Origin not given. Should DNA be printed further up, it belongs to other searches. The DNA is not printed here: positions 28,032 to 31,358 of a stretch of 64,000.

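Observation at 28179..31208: Tandem-fused double PilB/GspE secretion ATPase in a single 1009-aa polypeptide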

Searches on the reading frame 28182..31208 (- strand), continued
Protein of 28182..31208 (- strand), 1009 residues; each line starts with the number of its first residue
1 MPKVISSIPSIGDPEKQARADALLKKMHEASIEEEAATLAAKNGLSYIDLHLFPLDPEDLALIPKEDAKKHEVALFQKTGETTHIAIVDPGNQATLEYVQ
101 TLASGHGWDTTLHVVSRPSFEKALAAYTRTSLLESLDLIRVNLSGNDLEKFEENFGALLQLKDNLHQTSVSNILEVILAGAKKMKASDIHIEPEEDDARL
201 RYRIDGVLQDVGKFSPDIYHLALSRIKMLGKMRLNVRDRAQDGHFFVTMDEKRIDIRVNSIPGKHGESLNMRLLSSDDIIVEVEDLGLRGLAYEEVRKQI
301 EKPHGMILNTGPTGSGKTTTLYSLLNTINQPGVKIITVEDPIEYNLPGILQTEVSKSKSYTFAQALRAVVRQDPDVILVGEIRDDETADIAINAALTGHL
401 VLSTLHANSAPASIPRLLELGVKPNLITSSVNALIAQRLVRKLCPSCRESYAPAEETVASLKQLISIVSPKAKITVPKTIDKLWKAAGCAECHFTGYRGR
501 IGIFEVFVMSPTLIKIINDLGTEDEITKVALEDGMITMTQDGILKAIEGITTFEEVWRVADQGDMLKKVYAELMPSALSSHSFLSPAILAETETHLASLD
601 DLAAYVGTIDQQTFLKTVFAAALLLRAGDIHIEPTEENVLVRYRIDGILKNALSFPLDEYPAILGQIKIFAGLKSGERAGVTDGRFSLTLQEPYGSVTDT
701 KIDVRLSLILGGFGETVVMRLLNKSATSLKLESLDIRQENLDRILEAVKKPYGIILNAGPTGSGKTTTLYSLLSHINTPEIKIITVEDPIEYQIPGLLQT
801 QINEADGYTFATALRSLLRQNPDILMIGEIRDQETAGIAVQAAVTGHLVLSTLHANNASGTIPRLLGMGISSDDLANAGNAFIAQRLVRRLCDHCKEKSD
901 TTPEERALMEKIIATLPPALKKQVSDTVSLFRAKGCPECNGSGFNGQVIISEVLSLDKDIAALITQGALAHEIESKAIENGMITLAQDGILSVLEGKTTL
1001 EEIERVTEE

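Call 56: find_encoding_contigs(protein=P0271, flank=7000, max_places=1)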
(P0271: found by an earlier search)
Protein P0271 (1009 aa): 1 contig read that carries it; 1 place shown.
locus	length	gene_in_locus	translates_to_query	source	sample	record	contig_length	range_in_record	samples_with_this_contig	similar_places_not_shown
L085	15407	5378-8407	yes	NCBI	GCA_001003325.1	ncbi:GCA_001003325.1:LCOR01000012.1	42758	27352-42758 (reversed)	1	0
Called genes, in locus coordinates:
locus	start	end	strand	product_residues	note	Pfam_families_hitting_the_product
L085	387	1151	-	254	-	PF12704:MacB_PCD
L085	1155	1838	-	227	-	PF00005:ABC_tran, PF02463:SMC_N (faint), PF13304:AAA_21 (faint)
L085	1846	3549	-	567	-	PF25973:BSH_CzcB (faint), PF25984:BSH_YknX (faint)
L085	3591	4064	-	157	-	PF02367:TsaE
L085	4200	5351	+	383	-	PF01368:DHH (weak)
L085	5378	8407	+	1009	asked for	PF00437:T2SSE, PF03215:Rad17 (faint), PF25199:nSTAND_NTPase5 (faint), PF00004:AAA (faint), PF00005:ABC_tran (faint), PF12775:AAA_7 (faint), PF13173:AAA_14 (faint), PF00437:T2SSE, +5 more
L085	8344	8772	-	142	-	-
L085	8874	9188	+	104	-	-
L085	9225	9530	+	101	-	PF21956:DUF6922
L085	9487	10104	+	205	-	PF08843:AbiEii (weak)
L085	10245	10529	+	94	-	-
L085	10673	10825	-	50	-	-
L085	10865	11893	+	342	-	PF05496:RuvB_N, PF00004:AAA, PF07728:AAA_5, PF17864:AAA_lid_4, PF05491:WHD_RuvB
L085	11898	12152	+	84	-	-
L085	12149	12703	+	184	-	PF03703:bPH_2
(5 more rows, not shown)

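Call 57: find_encoding_contigs(protein=P0291, flank=7000, max_places=1)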
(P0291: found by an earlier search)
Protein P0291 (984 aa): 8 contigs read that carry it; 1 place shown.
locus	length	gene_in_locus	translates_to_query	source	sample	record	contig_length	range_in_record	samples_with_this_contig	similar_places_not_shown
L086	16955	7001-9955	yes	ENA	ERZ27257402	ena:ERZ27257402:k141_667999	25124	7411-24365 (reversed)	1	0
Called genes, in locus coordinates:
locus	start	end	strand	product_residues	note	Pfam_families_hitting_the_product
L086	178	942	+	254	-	PF18895:T4SS_pilin (faint)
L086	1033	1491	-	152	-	PF13083:KH_KhpA-B (weak), PF01424:R3H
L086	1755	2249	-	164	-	PF02096:60KD_IMP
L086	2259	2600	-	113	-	PF00825:Ribonuclease_P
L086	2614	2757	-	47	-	PF00468:Ribosomal_L34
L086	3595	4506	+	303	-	PF00308:Bac_DnaA, PF01695:IstB_IS21, PF08299:Bac_DnaA_C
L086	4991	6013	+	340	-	PF00712:DNA_pol3_beta, PF02767:DNA_pol3_beta_2, PF02768:DNA_pol3_beta_3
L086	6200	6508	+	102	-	-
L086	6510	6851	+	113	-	PF02367:TsaE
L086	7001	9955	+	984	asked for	PF05157:MshEN, PF00437:T2SSE, PF13173:AAA_14 (faint), PF13401:AAA_22 (faint), PF00437:T2SSE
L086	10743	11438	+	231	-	PF01386:Ribosomal_L25p, PF14693:Ribosomal_TL5_C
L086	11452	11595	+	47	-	-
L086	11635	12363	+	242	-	PF14932:HAUS-augmin3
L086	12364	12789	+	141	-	PF13406:SLT_2 (faint)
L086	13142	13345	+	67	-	PF01084:Ribosomal_S18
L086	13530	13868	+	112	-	-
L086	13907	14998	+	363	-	PF13177:DNA_pol3_delta2, PF00004:AAA, PF07728:AAA_5 (faint), PF22608:DNAX_ATPase_lid, PF12169:DNA_pol3_gamma3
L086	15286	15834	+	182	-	PF02308:MgtC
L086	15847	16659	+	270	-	PF13194:DUF4010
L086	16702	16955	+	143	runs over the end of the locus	-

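Call 59: search_protein_families(library=pfam, proteins=[P0142, P0125, P0129, P0002], max_evalue=0.000001)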
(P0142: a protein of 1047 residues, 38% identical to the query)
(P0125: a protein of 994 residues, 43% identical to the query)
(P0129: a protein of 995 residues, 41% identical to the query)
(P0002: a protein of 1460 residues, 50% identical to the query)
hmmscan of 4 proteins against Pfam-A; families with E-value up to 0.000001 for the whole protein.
P0142 (1047 aa): 2 families
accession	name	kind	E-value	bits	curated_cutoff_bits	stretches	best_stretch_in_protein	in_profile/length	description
PF00437.27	T2SSE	-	3.3e-236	783.3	24.9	2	661-1042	6-370/370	Type II/IV secretion system protein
PF00482.28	T2SSF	-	5.4e-22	78.5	25.2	1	118-203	2-88/125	Type II secretion system (T2SS), protein F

P0125 (994 aa): 3 families
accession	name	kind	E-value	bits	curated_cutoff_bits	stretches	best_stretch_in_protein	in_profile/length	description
PF00437.27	T2SSE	-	9.5e-222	735.7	24.9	2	158-547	9-369/370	Type II/IV secretion system protein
PF25199.1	nSTAND_NTPase5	-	3e-09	37.3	34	0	280-339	24-85/145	Novel STAND NTPase 5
PF13401.12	AAA_22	-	1.1e-07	32.6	27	0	295-333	4-42/130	AAA domain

P0129 (995 aa): 4 families
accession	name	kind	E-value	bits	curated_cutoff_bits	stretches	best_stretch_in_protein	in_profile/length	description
PF00437.27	T2SSE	-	3.8e-220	730.4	24.9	2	596-974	12-370/370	Type II/IV secretion system protein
PF25199.1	nSTAND_NTPase5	-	8.5e-08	32.6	34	0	723-768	38-84/145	Novel STAND NTPase 5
PF13173.12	AAA_14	-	2e-07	31.5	27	0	728-812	4-81/129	AAA domain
PF13401.12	AAA_22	-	3.9e-07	30.9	27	0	726-759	5-38/130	AAA domain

P0002 (1460 aa): 19 families
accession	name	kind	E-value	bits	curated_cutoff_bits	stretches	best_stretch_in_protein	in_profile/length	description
PF00437.27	T2SSE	-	0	1084.8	24.9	3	168-560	7-370/370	Type II/IV secretion system protein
PF25199.1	nSTAND_NTPase5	-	8.1e-15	55.3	34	0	741-795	27-83/145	Novel STAND NTPase 5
PF13401.12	AAA_22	-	6.3e-14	52.9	27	0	307-344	5-42/130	AAA domain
PF20720.3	nSTAND3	-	4.3e-13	49.7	27.2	0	305-350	15-60/155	Novel STAND NTPase 3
PF12775.13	AAA_7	-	6.7e-11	42.5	25.8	0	302-342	28-68/181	P-loop containing dynein motor region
PF04851.21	ResIII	-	3.2e-10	40.6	22.5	0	741-785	10-56/164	Type III restriction enzyme, res subunit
PF13191.12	AAA_16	-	3.3e-10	41.2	32.6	0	303-342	21-58/167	AAA ATPase domain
PF01637.24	ATPase_2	-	3.4e-10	40.5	33.2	0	739-803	4-69/225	ATPase domain predominantly from Archaea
PF13173.12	AAA_14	-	5.1e-10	39.9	27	0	755-844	3-83/129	AAA domain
PF00005.33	ABC_tran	-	5.8e-10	40.3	25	0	309-358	13-62/137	ABC transporter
PF13555.12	AAA_29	-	1.1e-09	38.4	27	0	305-329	20-44/61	P-loop containing region of AAA domain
PF00004.35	AAA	-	6.2e-09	36.8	21.2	0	310-344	1-32/131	ATPase family associated with various cellular activities (AAA)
PF13604.12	AAA_30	-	1.3e-08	35.2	27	0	299-339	10-50/191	AAA domain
PF03215.21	Rad17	-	4.6e-08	33.7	23.8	0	1196-1230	39-70/186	Rad17 P-loop domain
PF16796.11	Microtub_bd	-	9.8e-08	32.5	27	0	748-777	85-111/155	Microtubule binding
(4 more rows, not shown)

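Call 78: predict_structure(alignment_id=A3)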
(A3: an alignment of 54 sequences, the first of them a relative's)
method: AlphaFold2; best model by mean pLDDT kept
length: 1009 residues; sequences in the alignment: 54
mean_pLDDT: 82.2   pTM: 0.54
mean pLDDT of the five models: 82.2, 81.5, 79.9, 77.9, 70.7
residues with pLDDT >= 90: 260; 70-90: 643; 50-70: 51; < 50: 55
segments of 3 or more residues with pLDDT < 50: 1-13, 130-167, 576-578
pLDDT, mean of each block of 10 residues (from residue 1): 35 61 75 83 87 80 85 89 90 88 87 90 76 32 41 42 49 77 81 88 77 81 84 81 79 80 88 69 83 91 89 83 88 87 77 78 83 88 88 91 91 91 92 93 92 83 82 83 88 81 91 90 87 90 93 87 75 56 82 85 87 87 87 91 82 88 82 64 77 79 83 85 66 84 90 87 83 86 84 80 78 82 88 88 90 90 92 92 91 89 87 86 76 82 85 93 91 90 92 90 83
secondary structure, 60 per line:
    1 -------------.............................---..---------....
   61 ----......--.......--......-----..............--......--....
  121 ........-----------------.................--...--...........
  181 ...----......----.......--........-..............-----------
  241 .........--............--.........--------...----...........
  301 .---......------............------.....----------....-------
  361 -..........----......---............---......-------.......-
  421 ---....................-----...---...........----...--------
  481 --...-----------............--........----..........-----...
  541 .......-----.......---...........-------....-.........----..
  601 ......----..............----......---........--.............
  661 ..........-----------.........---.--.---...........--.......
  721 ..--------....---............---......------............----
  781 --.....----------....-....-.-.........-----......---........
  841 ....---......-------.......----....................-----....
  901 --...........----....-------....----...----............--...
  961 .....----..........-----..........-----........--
elements in order (helices of 4 or more, strands of 3 or more residues): H14-42 H57-60 H65-70 E73-79 E82-87 H93-106 E109-114 H117-128 H146-162 H170-183 E188-193 E198-204 E207-214 H216-229 E241-249 E252-263 E266-274 H290-301 E305-310 H317-328 E335-339 E350-353 H362-371 E376-381 H385-396 E400-405 H413-419 H424-430 E431-443 E449-451 H455-465 E483-485 E497-508 H511-518 H523-532 H538-547 H553-559 H563-573 E581-584 H586-594 H599-606 H611-624 E629-634 E638-645 E648-656 H657-670 E682-690 E701-711 E714-722 H731-734 H738-749 E753-758 H765-776 E783-787 E798-801 H810-818 E824-829 H833-844 E848-853 H861-867 H872-878 E879-891 E897-900 H903-913 H918-921 E929-932 E944-955 H958-965 H970-979 H985-994 H1000-1007
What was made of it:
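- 30819..31208 (-): N-terminal helix plus single N1D (T2SSE_N / MshEN-type) domain, aa 1-130. AF2 pLDDT 75-90 for aa 20-130 (call 78).
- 30708..30818 (-): Flexible N1D-N2D linker, aa 131-167. AF2 pLDDT below 50 for aa 130-167 (call 78).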
